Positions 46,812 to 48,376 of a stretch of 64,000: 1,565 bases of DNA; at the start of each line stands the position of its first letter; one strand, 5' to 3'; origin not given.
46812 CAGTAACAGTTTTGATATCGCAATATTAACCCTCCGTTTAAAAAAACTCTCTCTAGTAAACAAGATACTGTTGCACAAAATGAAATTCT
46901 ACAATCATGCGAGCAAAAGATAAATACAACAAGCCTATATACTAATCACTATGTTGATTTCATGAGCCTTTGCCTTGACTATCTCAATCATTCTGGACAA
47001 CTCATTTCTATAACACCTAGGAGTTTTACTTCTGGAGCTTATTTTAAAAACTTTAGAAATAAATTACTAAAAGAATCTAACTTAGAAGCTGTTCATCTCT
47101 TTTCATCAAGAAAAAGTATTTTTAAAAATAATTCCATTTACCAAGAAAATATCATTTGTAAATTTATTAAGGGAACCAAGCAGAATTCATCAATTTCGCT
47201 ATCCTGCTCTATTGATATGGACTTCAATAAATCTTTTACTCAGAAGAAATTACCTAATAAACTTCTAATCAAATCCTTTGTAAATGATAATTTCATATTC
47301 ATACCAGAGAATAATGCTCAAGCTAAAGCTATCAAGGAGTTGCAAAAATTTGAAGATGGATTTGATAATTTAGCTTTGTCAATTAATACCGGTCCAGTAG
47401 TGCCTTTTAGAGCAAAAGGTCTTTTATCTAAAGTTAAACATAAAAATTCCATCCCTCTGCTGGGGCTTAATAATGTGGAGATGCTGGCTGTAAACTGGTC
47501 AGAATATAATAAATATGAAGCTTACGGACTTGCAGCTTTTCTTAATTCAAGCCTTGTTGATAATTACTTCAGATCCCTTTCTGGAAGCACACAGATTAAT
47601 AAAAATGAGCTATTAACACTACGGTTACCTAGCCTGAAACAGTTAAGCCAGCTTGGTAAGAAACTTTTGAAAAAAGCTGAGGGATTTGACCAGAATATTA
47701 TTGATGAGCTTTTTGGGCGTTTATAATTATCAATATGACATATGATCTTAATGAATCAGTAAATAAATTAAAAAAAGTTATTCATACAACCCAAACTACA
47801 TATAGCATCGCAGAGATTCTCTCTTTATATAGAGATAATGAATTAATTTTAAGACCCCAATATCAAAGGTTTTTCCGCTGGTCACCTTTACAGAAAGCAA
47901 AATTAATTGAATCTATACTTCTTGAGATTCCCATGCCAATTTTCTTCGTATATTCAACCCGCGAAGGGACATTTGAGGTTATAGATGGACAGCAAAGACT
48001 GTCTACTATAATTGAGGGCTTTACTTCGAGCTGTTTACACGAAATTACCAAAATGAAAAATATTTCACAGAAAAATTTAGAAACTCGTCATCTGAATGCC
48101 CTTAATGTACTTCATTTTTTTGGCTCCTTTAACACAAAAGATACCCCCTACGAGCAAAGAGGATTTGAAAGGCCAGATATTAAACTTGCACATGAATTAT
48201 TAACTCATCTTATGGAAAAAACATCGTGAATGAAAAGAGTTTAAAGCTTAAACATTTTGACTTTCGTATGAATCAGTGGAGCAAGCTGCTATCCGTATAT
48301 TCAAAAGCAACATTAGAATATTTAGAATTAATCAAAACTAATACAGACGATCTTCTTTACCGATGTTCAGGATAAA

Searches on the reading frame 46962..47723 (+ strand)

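Call 81: search_protein_families(library=ncbifam, proteins=[window:46962-47723:+], max_evalue=1e-8)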
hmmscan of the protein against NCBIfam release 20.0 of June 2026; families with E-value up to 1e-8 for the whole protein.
window:46962-47723:+ (254 aa): 0 families

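Call 83: search_protein_families(library=pfam, proteins=[window:46962-47723:+], max_evalue=0.001)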
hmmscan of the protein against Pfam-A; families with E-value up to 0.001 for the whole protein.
window:46962-47723:+ (254 aa): 1 family
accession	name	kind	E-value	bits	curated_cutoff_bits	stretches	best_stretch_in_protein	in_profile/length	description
PF07669.17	Eco57I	-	3.3e-05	24.5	25.3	1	3-54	119-171/171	Eco57I restriction-modification methylase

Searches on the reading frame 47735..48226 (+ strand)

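Call 81: search_protein_families(library=ncbifam, proteins=[window:47735-48226:+], max_evalue=1e-8)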
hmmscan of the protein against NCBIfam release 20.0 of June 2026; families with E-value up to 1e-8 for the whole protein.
window:47735-48226:+ (164 aa): 0 families

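Call 83: search_protein_families(library=pfam, proteins=[window:47735-48226:+], max_evalue=0.001)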
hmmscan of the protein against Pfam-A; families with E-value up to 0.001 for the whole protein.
window:47735-48226:+ (164 aa): 1 family
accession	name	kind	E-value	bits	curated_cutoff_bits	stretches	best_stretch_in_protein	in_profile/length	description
PF03235.19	GmrSD_N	-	8.9e-19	68.8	33.2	1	26-140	2-134/199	GmrSD restriction endonuclease, N-terminal domain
